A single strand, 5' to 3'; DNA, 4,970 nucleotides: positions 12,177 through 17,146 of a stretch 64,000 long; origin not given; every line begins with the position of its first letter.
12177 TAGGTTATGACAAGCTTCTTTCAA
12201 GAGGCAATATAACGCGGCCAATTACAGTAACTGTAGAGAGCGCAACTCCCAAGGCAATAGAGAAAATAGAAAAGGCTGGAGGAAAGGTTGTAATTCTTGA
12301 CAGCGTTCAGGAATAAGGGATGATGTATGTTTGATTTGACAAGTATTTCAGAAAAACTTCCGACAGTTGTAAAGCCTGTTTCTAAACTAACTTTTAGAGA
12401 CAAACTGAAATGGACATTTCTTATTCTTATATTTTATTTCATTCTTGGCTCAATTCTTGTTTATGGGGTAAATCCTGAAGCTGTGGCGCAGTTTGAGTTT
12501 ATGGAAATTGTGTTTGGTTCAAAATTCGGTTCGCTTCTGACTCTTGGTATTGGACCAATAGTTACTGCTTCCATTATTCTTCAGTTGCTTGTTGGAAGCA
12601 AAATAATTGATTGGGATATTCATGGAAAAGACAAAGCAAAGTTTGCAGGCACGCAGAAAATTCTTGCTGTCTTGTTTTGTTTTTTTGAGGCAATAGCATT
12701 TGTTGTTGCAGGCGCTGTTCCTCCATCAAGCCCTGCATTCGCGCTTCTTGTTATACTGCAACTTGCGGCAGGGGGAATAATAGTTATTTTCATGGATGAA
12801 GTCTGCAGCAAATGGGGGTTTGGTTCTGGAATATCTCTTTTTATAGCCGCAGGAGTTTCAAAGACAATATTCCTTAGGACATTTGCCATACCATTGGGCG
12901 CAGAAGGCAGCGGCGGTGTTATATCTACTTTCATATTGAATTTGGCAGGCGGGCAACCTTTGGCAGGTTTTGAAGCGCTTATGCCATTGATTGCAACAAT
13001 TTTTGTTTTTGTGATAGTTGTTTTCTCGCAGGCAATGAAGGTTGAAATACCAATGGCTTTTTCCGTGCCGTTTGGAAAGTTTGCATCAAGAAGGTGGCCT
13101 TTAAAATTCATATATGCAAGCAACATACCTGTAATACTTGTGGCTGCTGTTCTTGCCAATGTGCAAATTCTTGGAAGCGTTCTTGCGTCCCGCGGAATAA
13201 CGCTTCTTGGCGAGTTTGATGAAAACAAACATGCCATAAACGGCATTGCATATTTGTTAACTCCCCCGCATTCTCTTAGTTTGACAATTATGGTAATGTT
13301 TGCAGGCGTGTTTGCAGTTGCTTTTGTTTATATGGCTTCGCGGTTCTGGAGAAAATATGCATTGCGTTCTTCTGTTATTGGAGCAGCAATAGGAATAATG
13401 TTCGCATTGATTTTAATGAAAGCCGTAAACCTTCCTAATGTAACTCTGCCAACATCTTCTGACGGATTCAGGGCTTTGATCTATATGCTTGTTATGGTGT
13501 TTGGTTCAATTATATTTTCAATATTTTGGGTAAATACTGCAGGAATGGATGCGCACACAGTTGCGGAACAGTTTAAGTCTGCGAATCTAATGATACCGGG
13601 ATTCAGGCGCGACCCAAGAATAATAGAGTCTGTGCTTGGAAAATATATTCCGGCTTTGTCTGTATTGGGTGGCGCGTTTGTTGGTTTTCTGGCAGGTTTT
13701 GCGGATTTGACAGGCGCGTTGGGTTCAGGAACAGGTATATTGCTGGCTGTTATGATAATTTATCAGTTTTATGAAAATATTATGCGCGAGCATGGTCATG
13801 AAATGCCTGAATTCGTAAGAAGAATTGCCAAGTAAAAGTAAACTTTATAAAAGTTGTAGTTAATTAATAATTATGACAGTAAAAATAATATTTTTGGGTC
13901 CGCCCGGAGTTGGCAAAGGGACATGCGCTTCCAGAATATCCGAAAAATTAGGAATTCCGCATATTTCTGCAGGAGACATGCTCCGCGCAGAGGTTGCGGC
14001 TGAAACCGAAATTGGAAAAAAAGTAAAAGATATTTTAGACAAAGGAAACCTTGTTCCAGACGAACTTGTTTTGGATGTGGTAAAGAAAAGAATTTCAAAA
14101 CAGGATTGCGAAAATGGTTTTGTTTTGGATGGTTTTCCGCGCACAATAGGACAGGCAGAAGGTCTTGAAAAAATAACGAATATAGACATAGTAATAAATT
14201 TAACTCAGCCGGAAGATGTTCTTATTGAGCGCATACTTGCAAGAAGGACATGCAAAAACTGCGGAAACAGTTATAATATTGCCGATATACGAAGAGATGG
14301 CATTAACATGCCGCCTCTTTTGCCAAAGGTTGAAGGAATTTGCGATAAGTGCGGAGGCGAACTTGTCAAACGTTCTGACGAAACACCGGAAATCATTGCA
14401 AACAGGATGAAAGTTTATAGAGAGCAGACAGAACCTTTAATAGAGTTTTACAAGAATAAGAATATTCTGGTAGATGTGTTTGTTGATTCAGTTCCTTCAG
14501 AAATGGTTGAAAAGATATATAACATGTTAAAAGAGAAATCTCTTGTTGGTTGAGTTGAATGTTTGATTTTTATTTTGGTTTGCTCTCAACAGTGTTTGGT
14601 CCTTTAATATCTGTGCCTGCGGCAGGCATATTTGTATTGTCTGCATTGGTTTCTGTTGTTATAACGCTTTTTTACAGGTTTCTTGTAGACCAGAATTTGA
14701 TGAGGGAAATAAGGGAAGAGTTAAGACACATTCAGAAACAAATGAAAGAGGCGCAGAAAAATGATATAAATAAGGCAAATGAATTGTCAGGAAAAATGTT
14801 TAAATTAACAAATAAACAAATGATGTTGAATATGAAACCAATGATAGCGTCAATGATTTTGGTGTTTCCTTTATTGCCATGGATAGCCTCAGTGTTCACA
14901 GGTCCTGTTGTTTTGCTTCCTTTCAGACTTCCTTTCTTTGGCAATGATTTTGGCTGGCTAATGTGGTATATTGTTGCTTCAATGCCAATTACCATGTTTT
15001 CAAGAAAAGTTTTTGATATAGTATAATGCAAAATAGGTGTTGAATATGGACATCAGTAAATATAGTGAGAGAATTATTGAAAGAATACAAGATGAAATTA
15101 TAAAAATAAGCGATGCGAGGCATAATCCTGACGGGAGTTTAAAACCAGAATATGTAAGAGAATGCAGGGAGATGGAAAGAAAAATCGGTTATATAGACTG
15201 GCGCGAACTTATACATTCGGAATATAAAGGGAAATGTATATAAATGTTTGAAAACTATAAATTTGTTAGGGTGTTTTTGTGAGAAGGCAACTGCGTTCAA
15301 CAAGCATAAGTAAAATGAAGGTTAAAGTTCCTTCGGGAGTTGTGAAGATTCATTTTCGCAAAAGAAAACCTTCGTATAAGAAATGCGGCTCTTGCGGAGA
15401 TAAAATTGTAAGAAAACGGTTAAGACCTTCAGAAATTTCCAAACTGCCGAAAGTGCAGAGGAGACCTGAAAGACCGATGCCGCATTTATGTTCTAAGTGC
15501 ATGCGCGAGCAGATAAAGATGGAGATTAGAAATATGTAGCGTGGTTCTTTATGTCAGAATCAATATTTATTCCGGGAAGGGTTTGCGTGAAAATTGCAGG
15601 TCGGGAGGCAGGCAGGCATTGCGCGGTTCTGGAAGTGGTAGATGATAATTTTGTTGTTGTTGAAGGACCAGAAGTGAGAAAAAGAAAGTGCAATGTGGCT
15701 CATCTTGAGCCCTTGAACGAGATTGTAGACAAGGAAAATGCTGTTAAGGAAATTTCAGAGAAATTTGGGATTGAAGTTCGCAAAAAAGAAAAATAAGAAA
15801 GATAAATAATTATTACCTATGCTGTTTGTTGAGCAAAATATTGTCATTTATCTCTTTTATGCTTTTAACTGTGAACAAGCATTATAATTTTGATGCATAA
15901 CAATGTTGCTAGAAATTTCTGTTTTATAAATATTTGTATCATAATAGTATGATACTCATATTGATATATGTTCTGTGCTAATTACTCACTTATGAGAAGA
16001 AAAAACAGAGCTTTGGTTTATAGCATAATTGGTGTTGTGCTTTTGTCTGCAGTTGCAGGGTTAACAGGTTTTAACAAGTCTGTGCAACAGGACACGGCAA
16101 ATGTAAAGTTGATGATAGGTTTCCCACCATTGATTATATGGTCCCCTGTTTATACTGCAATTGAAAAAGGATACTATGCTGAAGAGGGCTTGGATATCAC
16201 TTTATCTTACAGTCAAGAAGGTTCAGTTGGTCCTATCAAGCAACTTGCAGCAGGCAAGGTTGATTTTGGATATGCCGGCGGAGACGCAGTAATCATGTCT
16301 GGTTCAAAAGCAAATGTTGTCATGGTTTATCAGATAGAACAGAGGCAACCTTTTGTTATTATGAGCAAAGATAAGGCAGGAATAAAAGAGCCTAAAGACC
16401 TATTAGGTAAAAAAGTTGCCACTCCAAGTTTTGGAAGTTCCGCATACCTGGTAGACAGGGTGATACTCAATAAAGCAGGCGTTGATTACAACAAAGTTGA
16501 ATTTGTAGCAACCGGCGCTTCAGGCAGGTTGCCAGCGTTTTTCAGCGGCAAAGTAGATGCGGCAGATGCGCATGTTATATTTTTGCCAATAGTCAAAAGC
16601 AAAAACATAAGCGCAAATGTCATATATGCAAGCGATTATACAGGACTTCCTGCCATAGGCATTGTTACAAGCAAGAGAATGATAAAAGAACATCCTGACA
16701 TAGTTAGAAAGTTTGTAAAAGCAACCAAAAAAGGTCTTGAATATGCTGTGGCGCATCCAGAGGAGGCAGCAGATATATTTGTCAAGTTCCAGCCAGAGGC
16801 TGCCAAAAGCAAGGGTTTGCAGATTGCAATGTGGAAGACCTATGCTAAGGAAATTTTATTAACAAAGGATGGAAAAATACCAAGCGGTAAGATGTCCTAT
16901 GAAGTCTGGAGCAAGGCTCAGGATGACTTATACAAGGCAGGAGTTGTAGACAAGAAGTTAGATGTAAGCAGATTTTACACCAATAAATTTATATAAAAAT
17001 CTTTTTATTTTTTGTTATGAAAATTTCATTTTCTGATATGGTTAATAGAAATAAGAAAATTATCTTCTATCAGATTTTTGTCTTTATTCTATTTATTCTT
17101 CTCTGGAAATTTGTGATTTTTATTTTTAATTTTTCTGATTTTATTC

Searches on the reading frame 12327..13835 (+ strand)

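Call 68: search_protein_families(library=pfam, proteins=[window:12327-13835:+], max_evalue=0.001)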
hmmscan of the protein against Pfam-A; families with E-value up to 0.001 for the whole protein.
window:12327-13835:+ (502 aa): 2 families
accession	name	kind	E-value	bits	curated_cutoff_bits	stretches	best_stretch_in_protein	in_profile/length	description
PF00344.25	SecY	-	3.3e-62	211.1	32.2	1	69-482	1-306/306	SecY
PF10559.14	Plug_translocon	-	0.0002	21.5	22.1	0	37-68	3-35/35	Plug domain of Sec61p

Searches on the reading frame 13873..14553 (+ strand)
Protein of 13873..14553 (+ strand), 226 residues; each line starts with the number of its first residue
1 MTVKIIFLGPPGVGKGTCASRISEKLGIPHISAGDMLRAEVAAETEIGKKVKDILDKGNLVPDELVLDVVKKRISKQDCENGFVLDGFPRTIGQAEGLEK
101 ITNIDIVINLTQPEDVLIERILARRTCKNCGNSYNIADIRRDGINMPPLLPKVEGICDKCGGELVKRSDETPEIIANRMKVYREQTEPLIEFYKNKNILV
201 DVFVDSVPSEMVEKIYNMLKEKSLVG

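Call 68: search_protein_families(library=pfam, proteins=[window:13873-14553:+], max_evalue=0.001)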
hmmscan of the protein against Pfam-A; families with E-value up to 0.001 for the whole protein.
window:13873-14553:+ (226 aa): 4 families
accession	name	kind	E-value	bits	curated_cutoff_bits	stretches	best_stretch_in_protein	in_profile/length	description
PF00406.28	ADK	-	1.3e-51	175.2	26.8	1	8-197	2-150/151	Adenylate kinase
PF13207.12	AAA_17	-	2.8e-29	102.6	27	1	8-126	1-124/136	AAA domain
PF05191.20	ADK_lid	-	1.8e-13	50.5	26.6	1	124-169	1-36/36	Adenylate kinase, active site lid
PF13238.12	AAA_18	-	7.5e-09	36.6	29.4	1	5-129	1-116/128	AAA domain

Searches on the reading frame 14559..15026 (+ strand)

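Call 68: search_protein_families(library=pfam, proteins=[window:14559-15026:+], max_evalue=0.001)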
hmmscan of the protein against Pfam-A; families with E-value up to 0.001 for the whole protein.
window:14559-15026:+ (155 aa): 3 families
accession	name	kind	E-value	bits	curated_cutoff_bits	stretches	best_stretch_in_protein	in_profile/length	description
PF01956.21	EMC3_TMCO1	-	1.6e-16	61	27.1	1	12-154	3-167/169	Integral membrane protein EMC3/TMCO1-like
PF02096.25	60KD_IMP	-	7.9e-05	23.1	35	1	24-131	5-96/163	60Kd inner membrane protein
PF13858.11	DUF4199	-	0.00045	21.1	32.3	1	23-104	72-137/165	Protein of unknown function (DUF4199)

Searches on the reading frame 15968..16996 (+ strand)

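Call 68: search_protein_families(library=pfam, proteins=[window:15968-16996:+], max_evalue=0.001)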
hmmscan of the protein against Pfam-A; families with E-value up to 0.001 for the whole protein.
window:15968-16996:+ (342 aa): 4 families
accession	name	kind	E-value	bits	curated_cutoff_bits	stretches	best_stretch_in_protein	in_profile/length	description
PF09084.16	NMT1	-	1.7e-46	159.2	20.5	1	60-267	6-216/216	NMT1/THI5 like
PF13379.11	NMT1_2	-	1.7e-08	35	24.7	1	46-253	6-231/252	NMT1-like family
PF12974.12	Phosphonate-bd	-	4.3e-07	30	27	1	90-199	43-160/242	ABC transporter, phosphonate, periplasmic substrate-binding protein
PF16868.10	NMT1_3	-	2.1e-06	28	27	1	63-200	19-165/289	NMT1-like family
